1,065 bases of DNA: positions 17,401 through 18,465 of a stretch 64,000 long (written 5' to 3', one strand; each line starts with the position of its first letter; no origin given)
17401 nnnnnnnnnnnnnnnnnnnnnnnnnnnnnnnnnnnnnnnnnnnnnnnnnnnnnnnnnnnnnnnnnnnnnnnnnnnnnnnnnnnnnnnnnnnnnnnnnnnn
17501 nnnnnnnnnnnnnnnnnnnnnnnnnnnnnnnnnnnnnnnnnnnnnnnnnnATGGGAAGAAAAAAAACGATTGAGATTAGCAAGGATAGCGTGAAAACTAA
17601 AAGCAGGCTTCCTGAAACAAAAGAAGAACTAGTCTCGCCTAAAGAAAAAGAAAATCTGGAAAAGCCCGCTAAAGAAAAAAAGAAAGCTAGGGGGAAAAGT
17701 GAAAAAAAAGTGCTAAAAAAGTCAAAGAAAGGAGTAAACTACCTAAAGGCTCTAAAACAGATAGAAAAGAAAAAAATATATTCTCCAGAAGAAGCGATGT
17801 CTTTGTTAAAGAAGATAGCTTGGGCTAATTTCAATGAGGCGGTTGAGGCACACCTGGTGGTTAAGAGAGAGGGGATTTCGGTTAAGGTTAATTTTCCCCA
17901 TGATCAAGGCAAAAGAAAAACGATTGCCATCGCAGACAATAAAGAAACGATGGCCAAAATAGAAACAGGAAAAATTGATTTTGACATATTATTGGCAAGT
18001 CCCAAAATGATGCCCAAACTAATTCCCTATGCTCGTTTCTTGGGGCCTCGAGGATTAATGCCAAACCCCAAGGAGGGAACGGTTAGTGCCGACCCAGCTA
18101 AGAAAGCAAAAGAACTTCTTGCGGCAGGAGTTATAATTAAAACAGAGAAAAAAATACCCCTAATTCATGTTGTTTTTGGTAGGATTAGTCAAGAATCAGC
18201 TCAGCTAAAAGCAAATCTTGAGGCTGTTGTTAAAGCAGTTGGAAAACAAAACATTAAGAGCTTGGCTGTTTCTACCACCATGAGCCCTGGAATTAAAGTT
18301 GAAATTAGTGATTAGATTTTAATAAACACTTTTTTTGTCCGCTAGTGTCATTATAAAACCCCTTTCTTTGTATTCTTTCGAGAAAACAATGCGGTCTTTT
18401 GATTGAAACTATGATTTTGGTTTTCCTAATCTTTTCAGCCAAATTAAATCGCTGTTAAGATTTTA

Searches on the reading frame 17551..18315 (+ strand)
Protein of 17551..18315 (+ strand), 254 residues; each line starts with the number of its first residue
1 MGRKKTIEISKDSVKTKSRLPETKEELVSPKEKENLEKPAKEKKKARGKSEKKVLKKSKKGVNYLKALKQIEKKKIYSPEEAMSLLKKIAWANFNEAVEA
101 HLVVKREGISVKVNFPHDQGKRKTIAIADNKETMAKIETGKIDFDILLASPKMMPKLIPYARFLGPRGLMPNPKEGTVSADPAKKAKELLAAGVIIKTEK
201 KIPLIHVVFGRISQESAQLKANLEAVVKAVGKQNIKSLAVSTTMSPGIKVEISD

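Call 7: search_protein_families(library=pfam, proteins=[window:17551-18315:+])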
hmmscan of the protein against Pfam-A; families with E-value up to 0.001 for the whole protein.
window:17551-18315:+ (254 aa): 1 family
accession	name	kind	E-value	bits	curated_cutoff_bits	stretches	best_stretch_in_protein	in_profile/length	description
PF00687.26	Ribosomal_L1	-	1.3e-25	90.6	32.2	1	128-246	68-198/198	Ribosomal protein L1p/L10e family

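Call 9: find_related_loci(query=window:17551-18312:+, collection=genome_contigs, flank=4000)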
Query window:17551-18312:+ (254 aa) in genome_contigs; peptide patterns used: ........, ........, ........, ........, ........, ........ (x = any residue, [..] = any of these).
599 stretches matched a pattern, but none encodes a relative of the query by tblastn (E <= 1e-3).
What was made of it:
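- Tried and rejected: A first genome_contigs scan with the single L1 protein found nothing, because the back-translated peptides were low-complexity (call 9).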

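Call 10: find_homologous_proteins(query=window:17551-18312:+, max_evalue=1e-10)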
Query window:17551-18312:+ (254 aa): 2070 proteins with E <= 1e-10 among 4290 candidates; the best 120 are listed.
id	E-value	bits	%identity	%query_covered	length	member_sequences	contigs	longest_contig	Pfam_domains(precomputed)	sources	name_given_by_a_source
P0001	2.9e-147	506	98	100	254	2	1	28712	PF00687.27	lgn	-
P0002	7.3e-83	296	67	81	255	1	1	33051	PF00687.27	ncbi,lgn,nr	ncbi:MAG: hypothetical protein PHX72_00490 [Candidatus Shapirobacteria bacterium]|nr:hypothetical pr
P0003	3.0e-81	290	67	76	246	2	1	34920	PF00687.27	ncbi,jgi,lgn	ncbi:MAG: hypothetical protein ACOYJ8_02560 [Patescibacteria group bacterium]|jgi:large subunit ribo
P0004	1.6e-79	285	63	85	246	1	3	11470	PF00687.27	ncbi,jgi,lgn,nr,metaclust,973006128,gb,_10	ncbi:MAG: 50S ribosomal protein L1 [Microgenomates bacterium 39_6]|nr:MAG: 50S ribosomal protein L1 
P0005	8.5e-76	273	59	93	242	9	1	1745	PF00687.27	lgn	-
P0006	9.9e-76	272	64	77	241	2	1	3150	PF00687.27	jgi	-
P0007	1.3e-74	269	62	82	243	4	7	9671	PF00687.27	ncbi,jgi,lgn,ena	-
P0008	2.1e-74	268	54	94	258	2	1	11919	PF00687.27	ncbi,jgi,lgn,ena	-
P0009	1.2e-73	266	60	81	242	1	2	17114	PF00687.27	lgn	-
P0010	2.3e-72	261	62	78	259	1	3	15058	PF00687.27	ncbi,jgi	jgi:large subunit ribosomal protein L1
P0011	2.1e-70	255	52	99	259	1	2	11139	PF00687.27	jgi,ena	-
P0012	1.1e-63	233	54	78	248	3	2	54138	PF00687.27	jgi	-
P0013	4.9e-62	228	56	76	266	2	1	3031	PF00687.27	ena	-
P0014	2.1e-61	226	57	77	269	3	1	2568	PF00687.27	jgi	-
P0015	2.9e-61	225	55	75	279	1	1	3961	PF00687.27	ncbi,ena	-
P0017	1.5e-60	223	49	99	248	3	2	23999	PF00687.27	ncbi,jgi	-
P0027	5.9e-53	198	50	77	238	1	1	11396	PF00687.27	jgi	jgi:large subunit ribosomal protein L1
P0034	1.2e-51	194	49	76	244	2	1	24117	PF00687.27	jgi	jgi:large subunit ribosomal protein L1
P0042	1.1e-50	190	46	85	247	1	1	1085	PF00687.27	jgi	jgi:large subunit ribosomal protein L1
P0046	5.1e-50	188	49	76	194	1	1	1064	PF00687.27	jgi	jgi:large subunit ribosomal protein L1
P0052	2.0e-49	186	47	83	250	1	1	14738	PF00687.27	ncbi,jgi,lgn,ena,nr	ncbi:50S ribosomal protein L1 [bacterium]|nr:50S ribosomal protein L1 [bacterium]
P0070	1.3e-48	184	47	80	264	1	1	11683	PF00687.27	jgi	jgi:large subunit ribosomal protein L1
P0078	3.4e-48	182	48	80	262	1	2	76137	PF00687.27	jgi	jgi:large subunit ribosomal protein L1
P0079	3.9e-48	182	47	81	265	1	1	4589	PF00687.27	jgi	jgi:large subunit ribosomal protein L1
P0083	5.3e-48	182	47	78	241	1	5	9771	PF00687.27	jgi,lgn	jgi:large subunit ribosomal protein L1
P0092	8.5e-48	181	47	75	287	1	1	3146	PF00687.27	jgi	jgi:large subunit ribosomal protein L1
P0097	1.0e-47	181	49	76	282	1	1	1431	PF00687.27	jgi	jgi:large subunit ribosomal protein L1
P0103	1.5e-47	180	44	74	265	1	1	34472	PF00687.27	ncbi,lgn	ncbi:MAG: 50S ribosomal protein L1 [Candidatus Levyibacteriota bacterium]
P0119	7.4e-47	178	50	76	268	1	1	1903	PF00687.27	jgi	jgi:large subunit ribosomal protein L1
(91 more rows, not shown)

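Call 11: find_encoding_contigs(protein=P0002, flank=6000, max_places=3)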
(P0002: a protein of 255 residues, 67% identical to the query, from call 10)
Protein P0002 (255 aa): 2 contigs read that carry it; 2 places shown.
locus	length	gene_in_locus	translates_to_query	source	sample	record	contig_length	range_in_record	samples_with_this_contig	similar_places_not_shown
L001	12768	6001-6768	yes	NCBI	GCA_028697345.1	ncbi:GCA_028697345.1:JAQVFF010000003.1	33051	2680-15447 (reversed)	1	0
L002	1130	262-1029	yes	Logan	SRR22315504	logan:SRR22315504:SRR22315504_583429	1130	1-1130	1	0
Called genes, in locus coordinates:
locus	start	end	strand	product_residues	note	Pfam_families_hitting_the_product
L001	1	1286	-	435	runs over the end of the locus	PF08308:PEGA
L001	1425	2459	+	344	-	PF06723:MreB_Mbl, PF00022:Actin, PF00012:HSP70, PF14450:FtsA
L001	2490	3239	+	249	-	PF03808:Glyco_tran_WecG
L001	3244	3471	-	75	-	PF00376:MerR, PF12728:HTH_17, PF13411:MerR_1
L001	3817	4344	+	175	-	PF00466:Ribosomal_L10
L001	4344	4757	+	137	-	PF16320:Ribosomal_L12_N, PF00542:Ribosomal_L12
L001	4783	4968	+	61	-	PF00584:SecE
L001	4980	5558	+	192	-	PF02357:NusG, PF00467:KOW (weak)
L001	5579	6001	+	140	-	PF03946:Ribosomal_L11_N, PF00298:Ribosomal_L11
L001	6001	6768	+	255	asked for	PF00687:Ribosomal_L1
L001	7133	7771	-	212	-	PF02163:Peptidase_M50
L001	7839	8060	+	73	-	PF00830:Ribosomal_L28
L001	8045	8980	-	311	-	PF13354:Beta-lactamase2, PF00768:Peptidase_S11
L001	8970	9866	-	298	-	PF00551:Formyl_trans_N, PF02911:Formyl_trans_C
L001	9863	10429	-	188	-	PF01327:Pep_deformylase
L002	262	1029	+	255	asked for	PF00687:Ribosomal_L1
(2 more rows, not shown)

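Call 12: find_encoding_contigs(protein=P0003, flank=6000, max_places=3)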
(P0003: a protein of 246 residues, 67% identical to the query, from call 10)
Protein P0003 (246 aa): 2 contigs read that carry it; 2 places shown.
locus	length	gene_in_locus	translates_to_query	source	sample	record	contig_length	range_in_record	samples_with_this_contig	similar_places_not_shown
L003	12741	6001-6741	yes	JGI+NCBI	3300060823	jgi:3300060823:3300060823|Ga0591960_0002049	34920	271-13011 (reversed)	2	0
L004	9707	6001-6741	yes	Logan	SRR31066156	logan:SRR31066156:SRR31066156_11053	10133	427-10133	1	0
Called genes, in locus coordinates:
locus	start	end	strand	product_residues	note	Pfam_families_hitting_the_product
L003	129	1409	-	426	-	PF08308:PEGA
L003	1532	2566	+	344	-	PF06723:MreB_Mbl, PF00022:Actin, PF00012:HSP70, PF14450:FtsA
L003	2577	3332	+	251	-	PF03808:Glyco_tran_WecG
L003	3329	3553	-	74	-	PF12728:HTH_17, PF00376:MerR, PF13411:MerR_1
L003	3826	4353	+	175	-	PF00466:Ribosomal_L10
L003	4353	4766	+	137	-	PF16320:Ribosomal_L12_N, PF00542:Ribosomal_L12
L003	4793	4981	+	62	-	PF00584:SecE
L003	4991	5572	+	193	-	PF02357:NusG, PF00467:KOW (weak)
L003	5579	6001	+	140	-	PF03946:Ribosomal_L11_N, PF00298:Ribosomal_L11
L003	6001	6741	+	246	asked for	PF00687:Ribosomal_L1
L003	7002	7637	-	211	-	PF02163:Peptidase_M50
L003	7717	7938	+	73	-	PF00830:Ribosomal_L28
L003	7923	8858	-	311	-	PF00768:Peptidase_S11, PF13354:Beta-lactamase2 (weak)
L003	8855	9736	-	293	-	PF00551:Formyl_trans_N, PF02911:Formyl_trans_C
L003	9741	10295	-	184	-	PF01327:Pep_deformylase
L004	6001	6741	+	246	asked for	PF00687:Ribosomal_L1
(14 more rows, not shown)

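Call 13: find_encoding_contigs(protein=P0004, flank=6000, max_places=3)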
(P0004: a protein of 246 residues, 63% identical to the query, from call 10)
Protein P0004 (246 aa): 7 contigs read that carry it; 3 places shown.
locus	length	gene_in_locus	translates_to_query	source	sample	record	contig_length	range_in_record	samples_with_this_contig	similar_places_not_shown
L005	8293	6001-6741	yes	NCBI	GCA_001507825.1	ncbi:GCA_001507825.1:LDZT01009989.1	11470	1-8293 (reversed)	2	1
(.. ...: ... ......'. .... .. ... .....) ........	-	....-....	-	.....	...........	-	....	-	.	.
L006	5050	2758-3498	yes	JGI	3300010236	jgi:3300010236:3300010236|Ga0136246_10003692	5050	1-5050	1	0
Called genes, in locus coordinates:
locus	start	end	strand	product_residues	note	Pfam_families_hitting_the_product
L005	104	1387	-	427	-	PF08308:PEGA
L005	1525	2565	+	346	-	PF06723:MreB_Mbl, PF00022:Actin, PF00012:HSP70, PF14450:FtsA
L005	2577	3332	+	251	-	PF03808:Glyco_tran_WecG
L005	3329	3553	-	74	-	PF12728:HTH_17, PF00376:MerR, PF13411:MerR_1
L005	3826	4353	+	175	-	PF00466:Ribosomal_L10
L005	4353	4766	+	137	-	PF16320:Ribosomal_L12_N, PF00542:Ribosomal_L12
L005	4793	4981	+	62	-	PF00584:SecE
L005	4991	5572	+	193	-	PF02357:NusG, PF00467:KOW (weak)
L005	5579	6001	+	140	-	PF03946:Ribosomal_L11_N, PF00298:Ribosomal_L11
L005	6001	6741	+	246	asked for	PF00687:Ribosomal_L1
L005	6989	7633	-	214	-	PF02163:Peptidase_M50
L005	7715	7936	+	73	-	PF00830:Ribosomal_L28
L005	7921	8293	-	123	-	PF00768:Peptidase_S11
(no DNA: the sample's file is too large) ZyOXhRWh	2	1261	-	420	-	?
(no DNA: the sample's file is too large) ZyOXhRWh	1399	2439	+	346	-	PF06723:MreB_Mbl, PF00022:Actin, PF00012:HSP70, PF14450:FtsA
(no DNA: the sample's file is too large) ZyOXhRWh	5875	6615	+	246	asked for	PF00687:Ribosomal_L1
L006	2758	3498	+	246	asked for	PF00687:Ribosomal_L1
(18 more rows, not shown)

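Call 16: find_encoding_contigs(protein=P0008, flank=4000, max_places=2)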
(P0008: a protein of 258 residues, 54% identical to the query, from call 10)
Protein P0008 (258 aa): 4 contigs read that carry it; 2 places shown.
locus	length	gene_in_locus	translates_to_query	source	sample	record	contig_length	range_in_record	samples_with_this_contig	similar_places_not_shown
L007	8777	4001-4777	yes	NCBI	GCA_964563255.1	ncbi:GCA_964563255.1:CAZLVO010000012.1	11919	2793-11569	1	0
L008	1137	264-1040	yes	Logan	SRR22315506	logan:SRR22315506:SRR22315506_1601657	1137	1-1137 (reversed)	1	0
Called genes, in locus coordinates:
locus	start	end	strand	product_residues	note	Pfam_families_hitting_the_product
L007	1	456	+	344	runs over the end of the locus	PF00022:Actin (weak), PF06723:MreB_Mbl, PF00012:HSP70, PF14450:FtsA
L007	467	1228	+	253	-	PF03808:Glyco_tran_WecG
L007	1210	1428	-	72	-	PF12728:HTH_17, PF13411:MerR_1, PF00376:MerR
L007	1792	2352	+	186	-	PF00466:Ribosomal_L10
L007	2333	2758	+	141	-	PF16320:Ribosomal_L12_N, PF00542:Ribosomal_L12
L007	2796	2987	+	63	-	PF00584:SecE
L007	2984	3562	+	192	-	PF02357:NusG, PF00467:KOW (weak)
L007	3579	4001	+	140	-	PF03946:Ribosomal_L11_N, PF00298:Ribosomal_L11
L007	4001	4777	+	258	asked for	PF00687:Ribosomal_L1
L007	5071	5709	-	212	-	PF02163:Peptidase_M50 (weak)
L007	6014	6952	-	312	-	PF00768:Peptidase_S11, PF13354:Beta-lactamase2 (weak)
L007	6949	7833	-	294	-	PF00551:Formyl_trans_N, PF02911:Formyl_trans_C (weak)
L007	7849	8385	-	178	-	PF01327:Pep_deformylase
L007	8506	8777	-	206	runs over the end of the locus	?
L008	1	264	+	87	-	?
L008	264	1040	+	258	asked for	PF00687:Ribosomal_L1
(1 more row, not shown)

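Call 17: find_encoding_contigs(protein=P0011, flank=4000, max_places=2)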
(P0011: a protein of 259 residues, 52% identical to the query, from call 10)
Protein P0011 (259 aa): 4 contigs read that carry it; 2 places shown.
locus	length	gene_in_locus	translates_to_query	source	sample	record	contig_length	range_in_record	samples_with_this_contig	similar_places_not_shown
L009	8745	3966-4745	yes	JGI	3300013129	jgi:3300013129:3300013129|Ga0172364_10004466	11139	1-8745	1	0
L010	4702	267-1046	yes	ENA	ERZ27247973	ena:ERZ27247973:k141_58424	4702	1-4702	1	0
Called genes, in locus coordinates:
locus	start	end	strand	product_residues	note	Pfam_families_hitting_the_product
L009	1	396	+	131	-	?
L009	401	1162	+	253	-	PF03808:Glyco_tran_WecG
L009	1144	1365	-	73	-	PF12728:HTH_17, PF13411:MerR_1, PF00376:MerR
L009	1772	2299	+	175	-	PF00466:Ribosomal_L10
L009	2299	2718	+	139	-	PF16320:Ribosomal_L12_N, PF00542:Ribosomal_L12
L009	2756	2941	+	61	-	PF00584:SecE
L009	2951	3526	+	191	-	PF02357:NusG, PF00467:KOW (weak)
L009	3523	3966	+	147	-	PF03946:Ribosomal_L11_N, PF00298:Ribosomal_L11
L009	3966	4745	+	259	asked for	PF00687:Ribosomal_L1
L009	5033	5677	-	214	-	PF02163:Peptidase_M50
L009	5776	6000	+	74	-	PF00830:Ribosomal_L28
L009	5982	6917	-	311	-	PF00768:Peptidase_S11, PF13354:Beta-lactamase2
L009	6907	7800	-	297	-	PF00551:Formyl_trans_N, PF02911:Formyl_trans_C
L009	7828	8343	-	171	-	PF01327:Pep_deformylase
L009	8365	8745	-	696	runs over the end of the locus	PF04932:Wzy_C, PF14559:TPR_19 (faint)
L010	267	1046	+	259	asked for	PF00687:Ribosomal_L1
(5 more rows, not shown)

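Call 18: find_encoding_contigs(protein=P0012, flank=4000, max_places=2)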
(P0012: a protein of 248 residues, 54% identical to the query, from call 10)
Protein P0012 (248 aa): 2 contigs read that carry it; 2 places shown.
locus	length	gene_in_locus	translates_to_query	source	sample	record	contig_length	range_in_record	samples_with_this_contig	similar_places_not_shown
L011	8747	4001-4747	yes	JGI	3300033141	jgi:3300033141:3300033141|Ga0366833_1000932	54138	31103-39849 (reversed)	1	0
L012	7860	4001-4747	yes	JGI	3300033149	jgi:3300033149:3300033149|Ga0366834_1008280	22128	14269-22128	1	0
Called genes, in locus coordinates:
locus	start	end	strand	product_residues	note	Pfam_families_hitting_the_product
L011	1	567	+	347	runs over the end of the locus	PF00022:Actin (faint), PF06723:MreB_Mbl, PF00012:HSP70, PF14450:FtsA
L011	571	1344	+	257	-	PF03808:Glyco_tran_WecG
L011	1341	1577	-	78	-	PF12728:HTH_17, PF00376:MerR, PF13411:MerR_1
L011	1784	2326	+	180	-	PF00466:Ribosomal_L10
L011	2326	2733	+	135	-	PF16320:Ribosomal_L12_N, PF00542:Ribosomal_L12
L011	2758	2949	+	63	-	PF00584:SecE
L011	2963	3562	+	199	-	PF02357:NusG, PF00467:KOW (weak)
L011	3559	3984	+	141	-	PF03946:Ribosomal_L11_N, PF00298:Ribosomal_L11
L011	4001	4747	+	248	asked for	PF00687:Ribosomal_L1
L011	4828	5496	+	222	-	PF00963:Cohesin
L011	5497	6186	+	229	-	PF00041:fn3 (weak), PF16656:Pur_ac_phosph_N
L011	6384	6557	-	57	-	PF00471:Ribosomal_L33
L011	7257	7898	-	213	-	PF02163:Peptidase_M50 (weak)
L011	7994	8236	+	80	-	PF00830:Ribosomal_L28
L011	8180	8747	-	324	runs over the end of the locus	PF00768:Peptidase_S11, PF13354:Beta-lactamase2 (weak)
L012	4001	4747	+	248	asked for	PF00687:Ribosomal_L1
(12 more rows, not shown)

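Call 19: find_encoding_contigs(protein=P0017, flank=4000, max_places=2)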
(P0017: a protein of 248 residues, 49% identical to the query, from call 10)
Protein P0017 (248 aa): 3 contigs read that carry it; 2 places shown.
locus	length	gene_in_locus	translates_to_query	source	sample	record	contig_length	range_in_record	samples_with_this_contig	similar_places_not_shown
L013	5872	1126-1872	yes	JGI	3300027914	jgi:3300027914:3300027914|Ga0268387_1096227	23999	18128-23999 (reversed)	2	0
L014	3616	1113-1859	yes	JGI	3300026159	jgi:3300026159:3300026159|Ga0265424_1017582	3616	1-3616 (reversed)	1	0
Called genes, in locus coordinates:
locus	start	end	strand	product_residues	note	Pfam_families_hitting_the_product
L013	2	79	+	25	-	?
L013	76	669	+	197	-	PF02357:NusG, PF00467:KOW (weak)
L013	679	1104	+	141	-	PF03946:Ribosomal_L11_N, PF00298:Ribosomal_L11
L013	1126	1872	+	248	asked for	PF00687:Ribosomal_L1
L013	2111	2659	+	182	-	PF00963:Cohesin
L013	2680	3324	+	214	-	PF00041:fn3, PF16656:Pur_ac_phosph_N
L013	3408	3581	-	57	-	PF00471:Ribosomal_L33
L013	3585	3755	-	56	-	-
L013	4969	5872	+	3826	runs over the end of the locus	-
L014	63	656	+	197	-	PF02357:NusG, PF00467:KOW (weak)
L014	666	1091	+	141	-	PF03946:Ribosomal_L11_N, PF00298:Ribosomal_L11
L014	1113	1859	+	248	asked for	PF00687:Ribosomal_L1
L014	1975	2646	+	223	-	PF00963:Cohesin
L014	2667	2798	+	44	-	-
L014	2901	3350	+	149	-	PF16656:Pur_ac_phosph_N (weak)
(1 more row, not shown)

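Call 24: find_related_loci(query=A3, collection=genome_contigs, flank=4500)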
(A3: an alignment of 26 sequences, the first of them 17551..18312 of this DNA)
Query A3 (254 aa) in genome_contigs; peptide patterns used: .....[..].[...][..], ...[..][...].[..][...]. (x = any residue, [..] = any of these).
600 stretches matched a pattern (row limit reached: there are more); 564 encode a relative of the query (tblastn E <= 1e-3); the best 80 are kept; 80 distinct loci.
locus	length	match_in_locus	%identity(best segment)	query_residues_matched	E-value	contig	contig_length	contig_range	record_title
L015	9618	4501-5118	67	48-254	1e-89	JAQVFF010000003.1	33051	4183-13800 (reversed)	MAG: Candidatus Shapirobacteria bacterium isolate STE_152 NODE_2579_length_33051_cov_3.114688_Sandtown_E, whole genome s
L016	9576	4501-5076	67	63-254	1e-85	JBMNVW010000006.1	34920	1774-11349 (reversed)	MAG: Patescibacteria group bacterium isolate SBF912SR6HQ0010 scaffold_2076_c1, whole genome shotgun sequence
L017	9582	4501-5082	64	59-252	2e-83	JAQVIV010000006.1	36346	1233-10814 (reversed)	MAG: Candidatus Shapirobacteria bacterium isolate STE_48 NODE_2156_length_36346_cov_7.845772_Sandtown_E, whole genome sh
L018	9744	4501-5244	46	1-252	2e-68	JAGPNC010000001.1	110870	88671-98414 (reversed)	Candidatus Shapirobacteria bacterium isolate Gw_SlDig_bin_51 Gw_SlDig_150_length_110870_cov_9.662101, whole genome shotg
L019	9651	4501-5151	51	33-252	2e-66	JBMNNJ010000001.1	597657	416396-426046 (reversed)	MAG: Patescibacteria group bacterium isolate SBF912LR0HQ0104 contig_45780, whole genome shotgun sequence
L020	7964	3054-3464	68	117-253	2e-60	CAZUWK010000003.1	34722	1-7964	MAG TPA_asm: uncultured Gammaproteobacteria bacterium isolate SRP241326_co3_66 genome assembly, contig: NODE_1811_length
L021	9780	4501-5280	40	5-252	5e-60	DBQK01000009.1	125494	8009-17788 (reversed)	MAG TPA_asm: Patescibacteria group bacterium UBA1396 UBA1396_contig_3222, whole genome shotgun sequence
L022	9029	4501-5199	43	1-252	5e-57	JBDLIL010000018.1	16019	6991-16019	MAG: Patescibacteria group bacterium isolate MAG029 MAG029_18, whole genome shotgun sequence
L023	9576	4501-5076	50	60-252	3e-56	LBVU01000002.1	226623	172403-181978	MAG: Candidatus Woesebacteria bacterium GW2011_GWB1_39_10 UT17_C0002, whole genome shotgun sequence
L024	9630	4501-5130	48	35-252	2e-56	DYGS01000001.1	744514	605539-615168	MAG TPA_asm: Candidatus Microgenomatus sp. isolate BE2012_5_35_30 Afr_mines_BE2012_3_length_744514_cov_13_281153, whole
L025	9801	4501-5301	41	1-252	5e-56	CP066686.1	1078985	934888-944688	MAG: Candidatus Woesebacteria bacterium isolate NC_groundwater_442_Ag_B-0.1um_40_41 chromosome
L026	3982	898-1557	43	22-252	8e-56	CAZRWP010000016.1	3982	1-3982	MAG TPA_asm: uncultured Pseudomonadales bacterium isolate SRP144015_co1_84 genome assembly, contig: NODE_9097_length_398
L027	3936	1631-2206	48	60-252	1e-55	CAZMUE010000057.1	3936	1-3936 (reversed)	MAG TPA_asm: uncultured Gammaproteobacteria bacterium isolate binchicken_co204_357 genome assembly, contig: NODE_29684_l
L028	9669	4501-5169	45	23-252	4e-55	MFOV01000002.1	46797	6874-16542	MAG: Candidatus Levybacteria bacterium RIFCSPLOWO2_01_FULL_39_10 rifcsplowo2_01_scaffold_12515, whole genome shotgun seq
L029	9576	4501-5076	47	60-252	2e-55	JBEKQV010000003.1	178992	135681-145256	MAG: Candidatus Microgenomates bacterium isolate SPRUCE 496 SPRUCE_496_3, whole genome shotgun sequence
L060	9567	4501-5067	46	64-254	3e-53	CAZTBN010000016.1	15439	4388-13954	MAG TPA_asm: uncultured Pseudomonadales bacterium isolate SRP192927_co3_110 genome assembly, contig: NODE_8734_length_15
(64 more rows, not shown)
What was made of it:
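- Tried and rejected: An L1 alignment worked (call 24).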

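Call 35: find_related_loci(query=A3, collection=metagenome_contigs, flank=4000)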
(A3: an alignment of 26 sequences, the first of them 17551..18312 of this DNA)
Query A3 (254 aa) in metagenome_contigs; peptide patterns used: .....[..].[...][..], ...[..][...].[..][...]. (x = any residue, [..] = any of these).
600 stretches matched a pattern (row limit reached: there are more); 567 encode a relative of the query (tblastn E <= 1e-3); the best 80 are kept; 80 distinct loci.
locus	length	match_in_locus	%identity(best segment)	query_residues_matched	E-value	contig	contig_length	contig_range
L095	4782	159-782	61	41-252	9e-85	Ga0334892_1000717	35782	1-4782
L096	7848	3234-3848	62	44-252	1e-83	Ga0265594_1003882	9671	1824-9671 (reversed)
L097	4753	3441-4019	55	61-253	7e-67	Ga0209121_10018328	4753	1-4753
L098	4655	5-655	51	33-252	8e-67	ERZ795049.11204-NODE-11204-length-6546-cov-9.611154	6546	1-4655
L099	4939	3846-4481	50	47-252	5e-66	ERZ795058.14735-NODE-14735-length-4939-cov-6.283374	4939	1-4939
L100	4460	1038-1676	51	37-252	2e-64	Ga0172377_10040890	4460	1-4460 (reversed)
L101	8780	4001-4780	43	5-252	1e-61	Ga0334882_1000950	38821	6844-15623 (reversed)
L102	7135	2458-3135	49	28-252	5e-61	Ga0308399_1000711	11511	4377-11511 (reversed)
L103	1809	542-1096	55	70-254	2e-61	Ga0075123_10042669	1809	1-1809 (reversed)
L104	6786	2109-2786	48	28-252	2e-59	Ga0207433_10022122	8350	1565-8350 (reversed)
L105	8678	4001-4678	48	28-252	2e-59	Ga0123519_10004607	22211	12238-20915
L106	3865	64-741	48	28-252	6e-59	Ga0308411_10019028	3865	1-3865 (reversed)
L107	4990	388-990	49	50-252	7e-59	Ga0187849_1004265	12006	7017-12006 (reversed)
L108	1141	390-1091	41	1-252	5e-60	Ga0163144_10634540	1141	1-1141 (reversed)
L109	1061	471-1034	49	64-252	4e-60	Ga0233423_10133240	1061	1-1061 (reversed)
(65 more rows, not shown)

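Call 67: search_protein_families(library=pfam, proteins=[L018:7752-8402:-, L019:7815-8465:-, L018:8507-8758:+, L021:1002-1922:-, L060:132-1199:+, L060:1622-2530:+])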
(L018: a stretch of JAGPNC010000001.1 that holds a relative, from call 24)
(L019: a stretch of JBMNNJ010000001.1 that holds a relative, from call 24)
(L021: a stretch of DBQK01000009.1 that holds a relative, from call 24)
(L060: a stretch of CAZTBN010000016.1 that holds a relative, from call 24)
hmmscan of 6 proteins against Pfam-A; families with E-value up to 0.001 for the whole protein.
L018:7752-8402:- (216 aa): 1 family
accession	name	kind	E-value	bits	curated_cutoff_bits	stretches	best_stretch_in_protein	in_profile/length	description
PF02163.28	Peptidase_M50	-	4.6e-15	56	27.2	2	124-182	158-220/221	Peptidase family M50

L019:7815-8465:- (216 aa): 1 family
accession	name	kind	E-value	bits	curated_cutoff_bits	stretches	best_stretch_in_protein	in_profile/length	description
PF02163.28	Peptidase_M50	-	2.2e-17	63.6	27.2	2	123-183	157-221/221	Peptidase family M50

L018:8507-8758:+ (83 aa): 1 family
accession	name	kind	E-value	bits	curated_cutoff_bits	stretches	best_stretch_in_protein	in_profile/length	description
PF00830.24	Ribosomal_L28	-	2.8e-10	40.5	27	1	3-65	2-60/60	Ribosomal L28 family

L021:1002-1922:- (306 aa): 3 families
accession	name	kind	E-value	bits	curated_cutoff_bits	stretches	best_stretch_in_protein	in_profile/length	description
PF00483.29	NTP_transferase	-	2.2e-29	103.2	21.2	1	19-281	1-237/245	Nucleotidyl transferase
PF12804.13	NTP_transf_3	-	2e-06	28.5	27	1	20-75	1-51/160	MobA-like NTP transferase domain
PF01128.25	IspD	-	0.00086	19.6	27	0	20-73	3-53/221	2-C-methyl-D-erythritol 4-phosphate cytidylyltransferase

L060:132-1199:+ (355 aa): 0 families

L060:1622-2530:+ (302 aa): 0 families
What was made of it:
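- In L021 and L060 it has unrelated neighbours (call 67).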
